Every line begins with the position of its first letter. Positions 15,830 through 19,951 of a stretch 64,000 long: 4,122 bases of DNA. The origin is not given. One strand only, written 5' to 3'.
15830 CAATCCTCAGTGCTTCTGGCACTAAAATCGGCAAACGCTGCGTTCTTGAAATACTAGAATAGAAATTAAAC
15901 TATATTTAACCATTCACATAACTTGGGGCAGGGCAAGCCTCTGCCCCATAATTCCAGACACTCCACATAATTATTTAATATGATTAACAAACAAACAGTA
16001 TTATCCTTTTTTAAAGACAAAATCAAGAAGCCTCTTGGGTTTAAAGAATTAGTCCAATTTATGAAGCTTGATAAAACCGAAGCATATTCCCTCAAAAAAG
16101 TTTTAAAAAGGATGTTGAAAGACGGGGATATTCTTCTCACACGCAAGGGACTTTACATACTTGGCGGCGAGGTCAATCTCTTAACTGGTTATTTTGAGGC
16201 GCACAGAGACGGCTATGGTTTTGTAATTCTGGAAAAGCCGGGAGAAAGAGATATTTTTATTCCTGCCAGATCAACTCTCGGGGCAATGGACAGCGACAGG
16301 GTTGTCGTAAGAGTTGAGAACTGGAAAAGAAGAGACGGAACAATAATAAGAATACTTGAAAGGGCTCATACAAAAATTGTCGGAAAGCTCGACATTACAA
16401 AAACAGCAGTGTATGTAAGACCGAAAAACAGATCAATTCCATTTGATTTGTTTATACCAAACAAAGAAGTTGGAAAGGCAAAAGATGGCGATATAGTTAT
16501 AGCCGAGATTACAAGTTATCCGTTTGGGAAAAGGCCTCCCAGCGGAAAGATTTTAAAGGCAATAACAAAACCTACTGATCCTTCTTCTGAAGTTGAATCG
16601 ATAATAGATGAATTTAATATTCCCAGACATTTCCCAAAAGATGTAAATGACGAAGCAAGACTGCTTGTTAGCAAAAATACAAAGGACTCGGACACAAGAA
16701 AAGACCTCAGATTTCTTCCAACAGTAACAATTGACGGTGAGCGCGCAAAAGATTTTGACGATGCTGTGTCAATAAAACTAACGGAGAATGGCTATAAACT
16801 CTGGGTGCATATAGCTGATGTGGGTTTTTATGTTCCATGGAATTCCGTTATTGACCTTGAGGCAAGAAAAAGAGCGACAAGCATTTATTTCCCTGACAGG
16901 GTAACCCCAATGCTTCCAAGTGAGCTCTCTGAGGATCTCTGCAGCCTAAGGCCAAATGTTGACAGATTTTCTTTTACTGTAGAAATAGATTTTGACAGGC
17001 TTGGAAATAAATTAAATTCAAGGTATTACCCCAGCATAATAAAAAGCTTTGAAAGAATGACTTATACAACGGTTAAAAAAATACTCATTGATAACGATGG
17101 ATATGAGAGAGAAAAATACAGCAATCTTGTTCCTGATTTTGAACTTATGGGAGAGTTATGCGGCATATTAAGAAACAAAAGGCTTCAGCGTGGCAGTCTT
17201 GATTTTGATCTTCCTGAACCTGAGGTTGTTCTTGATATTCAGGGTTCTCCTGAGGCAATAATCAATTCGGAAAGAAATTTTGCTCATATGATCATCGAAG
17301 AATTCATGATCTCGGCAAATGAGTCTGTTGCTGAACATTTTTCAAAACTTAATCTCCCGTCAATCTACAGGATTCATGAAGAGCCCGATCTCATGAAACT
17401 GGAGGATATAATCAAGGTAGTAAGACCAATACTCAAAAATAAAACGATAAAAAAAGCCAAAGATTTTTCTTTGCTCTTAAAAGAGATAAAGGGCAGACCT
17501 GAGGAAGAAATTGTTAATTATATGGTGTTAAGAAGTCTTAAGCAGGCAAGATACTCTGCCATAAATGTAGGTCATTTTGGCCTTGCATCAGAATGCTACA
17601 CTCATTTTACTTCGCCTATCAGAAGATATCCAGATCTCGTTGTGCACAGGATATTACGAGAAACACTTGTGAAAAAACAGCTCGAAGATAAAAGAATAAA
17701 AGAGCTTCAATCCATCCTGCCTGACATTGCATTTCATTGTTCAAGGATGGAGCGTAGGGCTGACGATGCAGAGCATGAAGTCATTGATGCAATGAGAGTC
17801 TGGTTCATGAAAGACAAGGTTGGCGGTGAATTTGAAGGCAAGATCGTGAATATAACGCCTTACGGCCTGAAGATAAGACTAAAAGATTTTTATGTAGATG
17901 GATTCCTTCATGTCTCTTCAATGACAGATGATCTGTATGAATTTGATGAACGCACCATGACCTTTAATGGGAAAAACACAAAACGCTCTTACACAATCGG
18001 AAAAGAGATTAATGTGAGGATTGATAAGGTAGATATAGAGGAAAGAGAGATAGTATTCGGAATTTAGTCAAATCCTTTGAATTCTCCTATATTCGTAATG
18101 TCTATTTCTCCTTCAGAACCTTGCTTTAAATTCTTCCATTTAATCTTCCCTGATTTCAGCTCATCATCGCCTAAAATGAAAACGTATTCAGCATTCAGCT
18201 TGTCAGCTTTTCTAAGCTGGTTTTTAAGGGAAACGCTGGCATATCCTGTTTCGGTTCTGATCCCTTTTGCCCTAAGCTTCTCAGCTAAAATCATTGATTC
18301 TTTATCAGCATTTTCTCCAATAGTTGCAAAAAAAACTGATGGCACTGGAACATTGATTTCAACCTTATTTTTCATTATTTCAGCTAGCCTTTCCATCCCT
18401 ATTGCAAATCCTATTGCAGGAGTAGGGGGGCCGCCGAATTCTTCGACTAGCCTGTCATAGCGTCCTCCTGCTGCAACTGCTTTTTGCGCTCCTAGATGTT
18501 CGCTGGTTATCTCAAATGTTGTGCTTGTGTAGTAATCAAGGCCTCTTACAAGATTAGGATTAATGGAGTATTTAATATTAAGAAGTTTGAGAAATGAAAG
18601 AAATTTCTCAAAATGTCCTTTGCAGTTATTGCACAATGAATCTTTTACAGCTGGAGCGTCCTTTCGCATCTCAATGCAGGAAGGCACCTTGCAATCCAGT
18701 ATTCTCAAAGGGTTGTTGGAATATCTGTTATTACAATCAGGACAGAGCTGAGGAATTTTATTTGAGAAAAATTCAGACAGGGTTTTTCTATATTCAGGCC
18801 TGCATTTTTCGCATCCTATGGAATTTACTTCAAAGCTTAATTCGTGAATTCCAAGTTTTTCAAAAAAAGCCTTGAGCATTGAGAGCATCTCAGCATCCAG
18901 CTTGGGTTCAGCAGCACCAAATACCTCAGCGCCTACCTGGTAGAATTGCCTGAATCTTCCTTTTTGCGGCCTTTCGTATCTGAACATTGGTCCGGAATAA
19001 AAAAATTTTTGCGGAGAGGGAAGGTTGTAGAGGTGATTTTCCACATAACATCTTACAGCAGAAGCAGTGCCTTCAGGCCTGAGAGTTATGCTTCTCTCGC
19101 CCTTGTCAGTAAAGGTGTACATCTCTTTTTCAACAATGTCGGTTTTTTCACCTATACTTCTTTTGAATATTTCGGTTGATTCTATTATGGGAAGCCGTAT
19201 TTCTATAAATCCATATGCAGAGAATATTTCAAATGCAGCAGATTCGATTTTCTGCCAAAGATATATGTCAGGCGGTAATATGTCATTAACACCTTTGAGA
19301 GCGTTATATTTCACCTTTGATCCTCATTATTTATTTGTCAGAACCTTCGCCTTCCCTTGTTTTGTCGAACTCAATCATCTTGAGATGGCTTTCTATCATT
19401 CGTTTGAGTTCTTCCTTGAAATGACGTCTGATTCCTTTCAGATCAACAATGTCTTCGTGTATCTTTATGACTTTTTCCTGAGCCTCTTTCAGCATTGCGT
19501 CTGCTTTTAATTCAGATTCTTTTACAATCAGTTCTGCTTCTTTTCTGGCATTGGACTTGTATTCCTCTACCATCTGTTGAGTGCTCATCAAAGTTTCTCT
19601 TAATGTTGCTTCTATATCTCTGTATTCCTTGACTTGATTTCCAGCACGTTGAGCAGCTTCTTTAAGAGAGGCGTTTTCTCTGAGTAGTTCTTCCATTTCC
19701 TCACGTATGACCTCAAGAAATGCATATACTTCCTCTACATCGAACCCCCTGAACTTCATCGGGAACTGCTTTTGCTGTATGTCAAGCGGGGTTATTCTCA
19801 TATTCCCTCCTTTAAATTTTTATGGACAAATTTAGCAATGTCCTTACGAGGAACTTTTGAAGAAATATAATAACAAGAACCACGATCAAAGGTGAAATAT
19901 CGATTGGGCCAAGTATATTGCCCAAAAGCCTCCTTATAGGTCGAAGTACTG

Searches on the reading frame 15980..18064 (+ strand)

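Call 80: search_protein_families(library=pfam, proteins=[window:15980-18064:+], max_evalue=0.00001)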
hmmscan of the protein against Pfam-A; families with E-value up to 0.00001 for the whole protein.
window:15980-18064:+ (695 aa): 5 families
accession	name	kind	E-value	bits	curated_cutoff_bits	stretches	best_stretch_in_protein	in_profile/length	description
PF00773.25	RNB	-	5.6e-110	368.1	29.3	1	240-563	1-324/326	RNB domain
PF17876.7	CSD2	-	3.9e-29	101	26.2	1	145-219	1-74/74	Cold shock domain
PF08206.17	OB_RNB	-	3.8e-23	81.4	24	1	70-125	1-58/58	Ribonuclease B OB domain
PF00575.29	S1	-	6.4e-12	46.1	22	1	611-695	1-73/74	S1 RNA binding domain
PF22896.3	OB_RNR_1st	-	1.4e-07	32.1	28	0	133-178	44-90/99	Ribonuclease R, OB first domain, N-terminal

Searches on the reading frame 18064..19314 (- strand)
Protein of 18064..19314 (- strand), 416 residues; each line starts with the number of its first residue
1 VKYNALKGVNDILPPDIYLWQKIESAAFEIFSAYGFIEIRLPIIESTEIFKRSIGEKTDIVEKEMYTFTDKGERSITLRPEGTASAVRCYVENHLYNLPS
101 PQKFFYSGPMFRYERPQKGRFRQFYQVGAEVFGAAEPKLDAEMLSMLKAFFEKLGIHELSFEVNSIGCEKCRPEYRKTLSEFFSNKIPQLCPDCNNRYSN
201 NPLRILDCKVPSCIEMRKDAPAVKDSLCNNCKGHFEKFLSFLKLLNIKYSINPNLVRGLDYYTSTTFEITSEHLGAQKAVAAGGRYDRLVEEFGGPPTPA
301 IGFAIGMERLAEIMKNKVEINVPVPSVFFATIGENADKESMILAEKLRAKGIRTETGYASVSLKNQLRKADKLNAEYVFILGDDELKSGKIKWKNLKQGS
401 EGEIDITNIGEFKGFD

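Call 80: search_protein_families(library=pfam, proteins=[window:18064-19314:-], max_evalue=0.00001)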
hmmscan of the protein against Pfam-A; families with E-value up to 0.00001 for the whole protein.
window:18064-19314:- (416 aa): 3 families
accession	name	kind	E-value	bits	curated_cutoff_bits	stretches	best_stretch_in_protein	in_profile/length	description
PF13393.11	tRNA-synt_His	-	3.7e-49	168.1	25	1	8-310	1-308/308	Histidyl-tRNA synthetase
PF00587.30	tRNA-synt_2b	-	5.5e-18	66.1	29.3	1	66-310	1-171/179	tRNA synthetase class II core domain (G, H, P, S and T)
PF03129.25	HGTP_anticodon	-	2.8e-12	47.1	21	1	327-410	2-88/94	Anticodon binding domain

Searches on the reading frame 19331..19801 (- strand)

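Call 80: search_protein_families(library=pfam, proteins=[window:19331-19801:-], max_evalue=0.00001)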
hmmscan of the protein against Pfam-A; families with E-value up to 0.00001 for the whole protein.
window:19331-19801:- (156 aa): 1 family
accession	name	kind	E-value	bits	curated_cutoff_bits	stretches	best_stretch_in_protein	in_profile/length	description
PF05103.18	DivIVA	-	1.2e-39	135.7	28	1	3-133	1-131/131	DivIVA protein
